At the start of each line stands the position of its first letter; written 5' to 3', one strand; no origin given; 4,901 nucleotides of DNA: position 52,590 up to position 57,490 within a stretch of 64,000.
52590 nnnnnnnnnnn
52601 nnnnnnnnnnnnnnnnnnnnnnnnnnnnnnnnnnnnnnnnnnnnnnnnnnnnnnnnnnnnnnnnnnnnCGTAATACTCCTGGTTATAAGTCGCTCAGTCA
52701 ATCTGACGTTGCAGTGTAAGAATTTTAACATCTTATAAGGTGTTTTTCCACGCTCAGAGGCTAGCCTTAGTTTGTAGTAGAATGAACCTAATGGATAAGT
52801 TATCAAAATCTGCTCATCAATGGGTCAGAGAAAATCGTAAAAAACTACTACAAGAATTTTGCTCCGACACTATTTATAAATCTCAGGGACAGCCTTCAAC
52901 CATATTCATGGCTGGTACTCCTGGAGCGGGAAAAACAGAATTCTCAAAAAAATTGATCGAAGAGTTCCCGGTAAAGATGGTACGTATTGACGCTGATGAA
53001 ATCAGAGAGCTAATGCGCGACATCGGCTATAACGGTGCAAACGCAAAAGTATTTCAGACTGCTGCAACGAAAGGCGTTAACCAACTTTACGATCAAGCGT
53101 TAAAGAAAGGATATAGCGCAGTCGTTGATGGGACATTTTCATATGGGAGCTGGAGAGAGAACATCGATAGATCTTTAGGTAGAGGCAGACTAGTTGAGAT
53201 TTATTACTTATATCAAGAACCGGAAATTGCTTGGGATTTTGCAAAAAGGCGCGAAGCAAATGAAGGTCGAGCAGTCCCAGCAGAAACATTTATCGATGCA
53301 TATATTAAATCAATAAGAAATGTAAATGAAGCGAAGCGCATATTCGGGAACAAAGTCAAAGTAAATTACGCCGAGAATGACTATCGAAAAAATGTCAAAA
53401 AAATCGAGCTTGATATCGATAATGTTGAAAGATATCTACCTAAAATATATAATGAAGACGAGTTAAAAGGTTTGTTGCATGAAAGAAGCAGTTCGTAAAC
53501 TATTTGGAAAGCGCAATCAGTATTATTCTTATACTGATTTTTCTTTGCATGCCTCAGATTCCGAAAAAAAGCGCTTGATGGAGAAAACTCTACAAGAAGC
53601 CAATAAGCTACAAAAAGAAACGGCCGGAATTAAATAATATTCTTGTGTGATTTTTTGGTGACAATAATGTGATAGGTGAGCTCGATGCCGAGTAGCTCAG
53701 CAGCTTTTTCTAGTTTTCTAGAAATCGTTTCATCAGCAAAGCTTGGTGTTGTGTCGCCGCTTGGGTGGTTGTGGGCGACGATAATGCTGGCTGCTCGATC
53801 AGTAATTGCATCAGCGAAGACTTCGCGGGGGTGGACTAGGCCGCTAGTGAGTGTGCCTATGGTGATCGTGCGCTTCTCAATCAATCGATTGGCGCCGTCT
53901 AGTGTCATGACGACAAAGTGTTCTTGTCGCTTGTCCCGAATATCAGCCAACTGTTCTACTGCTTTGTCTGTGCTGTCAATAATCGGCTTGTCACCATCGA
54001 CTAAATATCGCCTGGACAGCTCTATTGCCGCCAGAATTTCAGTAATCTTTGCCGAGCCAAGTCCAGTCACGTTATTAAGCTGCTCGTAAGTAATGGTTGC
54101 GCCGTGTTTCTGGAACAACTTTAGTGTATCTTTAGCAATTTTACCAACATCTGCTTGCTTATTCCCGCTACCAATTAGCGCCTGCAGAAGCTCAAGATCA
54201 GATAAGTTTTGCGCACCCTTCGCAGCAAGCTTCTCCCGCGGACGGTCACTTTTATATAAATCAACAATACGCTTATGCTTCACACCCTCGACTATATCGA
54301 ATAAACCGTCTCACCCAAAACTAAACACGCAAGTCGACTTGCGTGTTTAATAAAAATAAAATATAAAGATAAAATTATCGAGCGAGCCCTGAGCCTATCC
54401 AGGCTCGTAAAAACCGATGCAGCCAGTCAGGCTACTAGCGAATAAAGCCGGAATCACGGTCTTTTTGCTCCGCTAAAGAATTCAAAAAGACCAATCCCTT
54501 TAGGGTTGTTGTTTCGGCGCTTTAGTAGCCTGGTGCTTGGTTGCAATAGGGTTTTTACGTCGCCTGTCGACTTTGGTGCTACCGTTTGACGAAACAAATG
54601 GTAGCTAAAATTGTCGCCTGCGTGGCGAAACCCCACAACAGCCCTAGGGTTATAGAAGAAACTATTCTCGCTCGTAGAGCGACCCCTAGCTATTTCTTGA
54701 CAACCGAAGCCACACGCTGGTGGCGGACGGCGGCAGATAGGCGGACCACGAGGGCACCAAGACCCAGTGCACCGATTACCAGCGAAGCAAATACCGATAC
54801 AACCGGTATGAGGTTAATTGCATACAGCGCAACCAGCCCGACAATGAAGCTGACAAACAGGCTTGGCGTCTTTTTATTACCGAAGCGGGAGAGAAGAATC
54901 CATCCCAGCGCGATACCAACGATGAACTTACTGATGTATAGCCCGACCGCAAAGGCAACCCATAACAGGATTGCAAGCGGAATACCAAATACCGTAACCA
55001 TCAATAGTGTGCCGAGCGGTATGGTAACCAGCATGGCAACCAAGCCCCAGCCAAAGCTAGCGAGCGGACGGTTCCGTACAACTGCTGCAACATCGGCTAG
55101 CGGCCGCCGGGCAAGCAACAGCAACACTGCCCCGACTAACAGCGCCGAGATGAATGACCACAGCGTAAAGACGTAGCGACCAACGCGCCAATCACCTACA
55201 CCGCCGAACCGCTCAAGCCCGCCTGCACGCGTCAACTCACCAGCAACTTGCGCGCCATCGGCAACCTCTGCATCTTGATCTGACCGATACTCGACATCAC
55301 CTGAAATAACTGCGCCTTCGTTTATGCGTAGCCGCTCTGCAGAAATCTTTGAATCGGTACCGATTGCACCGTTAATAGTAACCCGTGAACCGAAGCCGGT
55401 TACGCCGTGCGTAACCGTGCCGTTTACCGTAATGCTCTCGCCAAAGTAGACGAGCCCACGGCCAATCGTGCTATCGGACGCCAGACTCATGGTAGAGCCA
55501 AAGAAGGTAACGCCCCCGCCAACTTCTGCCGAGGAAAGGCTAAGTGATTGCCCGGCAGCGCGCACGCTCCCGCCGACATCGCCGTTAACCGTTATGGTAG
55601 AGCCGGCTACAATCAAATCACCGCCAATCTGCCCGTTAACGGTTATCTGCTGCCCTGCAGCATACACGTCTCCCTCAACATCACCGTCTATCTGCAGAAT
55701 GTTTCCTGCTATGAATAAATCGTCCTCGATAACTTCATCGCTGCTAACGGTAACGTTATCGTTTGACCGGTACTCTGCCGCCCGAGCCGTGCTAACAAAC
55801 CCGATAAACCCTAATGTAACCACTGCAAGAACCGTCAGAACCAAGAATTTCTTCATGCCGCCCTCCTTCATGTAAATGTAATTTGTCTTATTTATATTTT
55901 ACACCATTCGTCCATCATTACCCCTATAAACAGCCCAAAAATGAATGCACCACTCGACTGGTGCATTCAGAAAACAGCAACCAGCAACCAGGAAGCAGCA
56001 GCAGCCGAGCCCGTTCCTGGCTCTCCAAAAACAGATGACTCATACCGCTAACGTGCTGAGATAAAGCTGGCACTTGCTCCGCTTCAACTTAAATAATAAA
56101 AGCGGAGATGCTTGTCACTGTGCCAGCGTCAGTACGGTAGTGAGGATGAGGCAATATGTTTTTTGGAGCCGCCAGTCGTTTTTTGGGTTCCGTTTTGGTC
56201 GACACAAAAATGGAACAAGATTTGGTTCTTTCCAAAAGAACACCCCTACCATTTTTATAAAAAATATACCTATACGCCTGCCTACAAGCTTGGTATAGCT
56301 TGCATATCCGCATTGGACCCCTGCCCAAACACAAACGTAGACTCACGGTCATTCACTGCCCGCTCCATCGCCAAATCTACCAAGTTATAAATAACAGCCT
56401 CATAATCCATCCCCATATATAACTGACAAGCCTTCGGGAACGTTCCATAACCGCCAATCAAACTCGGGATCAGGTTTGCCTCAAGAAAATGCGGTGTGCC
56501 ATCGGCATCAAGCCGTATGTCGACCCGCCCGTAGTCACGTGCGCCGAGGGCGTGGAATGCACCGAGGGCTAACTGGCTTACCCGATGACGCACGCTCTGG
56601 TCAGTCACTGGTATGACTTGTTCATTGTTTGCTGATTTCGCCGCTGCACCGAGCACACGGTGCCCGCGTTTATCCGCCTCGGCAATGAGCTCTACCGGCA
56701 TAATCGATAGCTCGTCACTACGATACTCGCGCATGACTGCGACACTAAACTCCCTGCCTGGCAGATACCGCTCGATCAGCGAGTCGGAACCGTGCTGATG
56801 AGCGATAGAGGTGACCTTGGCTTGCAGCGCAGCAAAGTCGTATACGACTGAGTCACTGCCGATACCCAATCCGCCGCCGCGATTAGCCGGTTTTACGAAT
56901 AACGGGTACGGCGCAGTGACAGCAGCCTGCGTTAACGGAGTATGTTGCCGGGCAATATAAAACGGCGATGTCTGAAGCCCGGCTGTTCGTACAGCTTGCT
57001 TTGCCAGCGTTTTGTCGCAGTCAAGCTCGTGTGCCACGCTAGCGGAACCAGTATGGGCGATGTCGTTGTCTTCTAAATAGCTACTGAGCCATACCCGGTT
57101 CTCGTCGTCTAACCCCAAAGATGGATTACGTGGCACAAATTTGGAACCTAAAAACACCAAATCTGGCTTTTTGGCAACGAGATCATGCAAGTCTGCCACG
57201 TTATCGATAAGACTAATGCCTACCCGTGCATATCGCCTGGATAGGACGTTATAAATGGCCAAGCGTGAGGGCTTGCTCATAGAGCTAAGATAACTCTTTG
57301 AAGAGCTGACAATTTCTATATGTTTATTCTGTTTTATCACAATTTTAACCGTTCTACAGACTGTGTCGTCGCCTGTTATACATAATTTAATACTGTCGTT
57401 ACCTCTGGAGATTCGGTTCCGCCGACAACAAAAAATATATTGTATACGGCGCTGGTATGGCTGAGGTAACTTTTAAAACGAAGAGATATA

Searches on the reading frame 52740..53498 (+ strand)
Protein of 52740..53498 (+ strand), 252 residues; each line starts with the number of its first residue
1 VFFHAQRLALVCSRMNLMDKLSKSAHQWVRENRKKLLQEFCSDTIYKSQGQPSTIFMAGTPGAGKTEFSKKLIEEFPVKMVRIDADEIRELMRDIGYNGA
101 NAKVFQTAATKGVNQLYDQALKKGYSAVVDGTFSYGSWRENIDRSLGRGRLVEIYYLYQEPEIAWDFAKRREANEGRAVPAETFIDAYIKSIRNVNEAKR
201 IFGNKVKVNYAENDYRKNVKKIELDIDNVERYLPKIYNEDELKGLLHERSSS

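Call 13: search_protein_families(library=pfam, proteins=[window:52740-53498:+], max_evalue=0.01)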
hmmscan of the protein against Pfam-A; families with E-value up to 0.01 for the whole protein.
window:52740-53498:+ (252 aa): 7 families
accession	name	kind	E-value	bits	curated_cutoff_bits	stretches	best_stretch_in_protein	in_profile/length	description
PF06414.18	Zeta_toxin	-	6.4e-35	120.8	22.3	1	44-213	9-187/199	Zeta toxin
PF13671.12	AAA_33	-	5.7e-14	53.1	27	1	55-184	2-133/143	AAA domain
PF13207.12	AAA_17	-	0.00013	22.7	27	1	59-169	2-121/136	AAA domain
PF13238.12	AAA_18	-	0.0002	22.2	29.4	1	55-171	1-111/128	AAA domain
PF00004.35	AAA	-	0.0014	19.5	21.2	1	56-116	2-49/131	ATPase family associated with various cellular activities (AAA)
PF01583.26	APS_kinase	-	0.003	18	21.1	1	52-155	2-106/152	Adenylylsulphate kinase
PF01591.24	6PF2K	-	0.0058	16.4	27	0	44-114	5-75/223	6-phosphofructo-2-kinase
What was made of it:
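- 52740..54283 (.): Far part of the island: a zeta-toxin gene (52740-53498, +) and RadC (53630-54283, -). Call 13.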

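Call 48: search_protein_families(library=padloc, proteins=[window:52740-53498:+], max_evalue=0.001)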
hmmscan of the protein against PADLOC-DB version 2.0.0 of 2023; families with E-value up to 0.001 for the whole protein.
window:52740-53498:+ (252 aa): 0 families

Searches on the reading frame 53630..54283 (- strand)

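Call 13: search_protein_families(library=pfam, proteins=[window:53630-54283:-], max_evalue=0.01)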
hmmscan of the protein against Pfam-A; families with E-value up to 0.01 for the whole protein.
window:53630-54283:- (217 aa): 2 families
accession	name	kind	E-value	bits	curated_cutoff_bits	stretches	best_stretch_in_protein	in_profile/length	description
PF04002.20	RadC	-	1.2e-35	122.5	22.1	1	104-211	3-111/121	RadC-like JAB domain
PF20582.4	UPF0758_N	-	7.5e-17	61.6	27.1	1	6-80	1-76/77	UPF0758 N-terminal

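Call 48: search_protein_families(library=padloc, proteins=[window:53630-54283:-], max_evalue=0.001)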
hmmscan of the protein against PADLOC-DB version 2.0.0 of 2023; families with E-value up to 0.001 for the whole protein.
window:53630-54283:- (217 aa): 0 families

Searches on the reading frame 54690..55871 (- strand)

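Call 13: search_protein_families(library=pfam, proteins=[window:54690-55871:-], max_evalue=0.01)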
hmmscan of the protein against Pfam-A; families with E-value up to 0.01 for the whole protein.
window:54690-55871:- (393 aa): 1 family
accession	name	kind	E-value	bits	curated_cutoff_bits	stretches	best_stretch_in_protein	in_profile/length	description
PF04519.19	Bactofilin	-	7.5e-08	33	27.9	1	48-122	9-81/98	Polymer-forming cytoskeletal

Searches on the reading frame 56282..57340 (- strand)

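Call 13: search_protein_families(library=pfam, proteins=[window:56282-57340:-], max_evalue=0.01)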
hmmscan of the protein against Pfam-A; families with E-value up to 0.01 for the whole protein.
window:56282-57340:- (352 aa): 2 families
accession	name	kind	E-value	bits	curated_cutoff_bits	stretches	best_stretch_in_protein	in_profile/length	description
PF07478.18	Dala_Dala_lig_C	-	4.2e-22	79.1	24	1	120-321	5-203/204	D-ala D-ala ligase C-terminus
PF02786.22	CPSase_L_D2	-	4.4e-06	26.8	19.8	1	109-250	1-146/211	Carbamoyl-phosphate synthase L chain, ATP binding domain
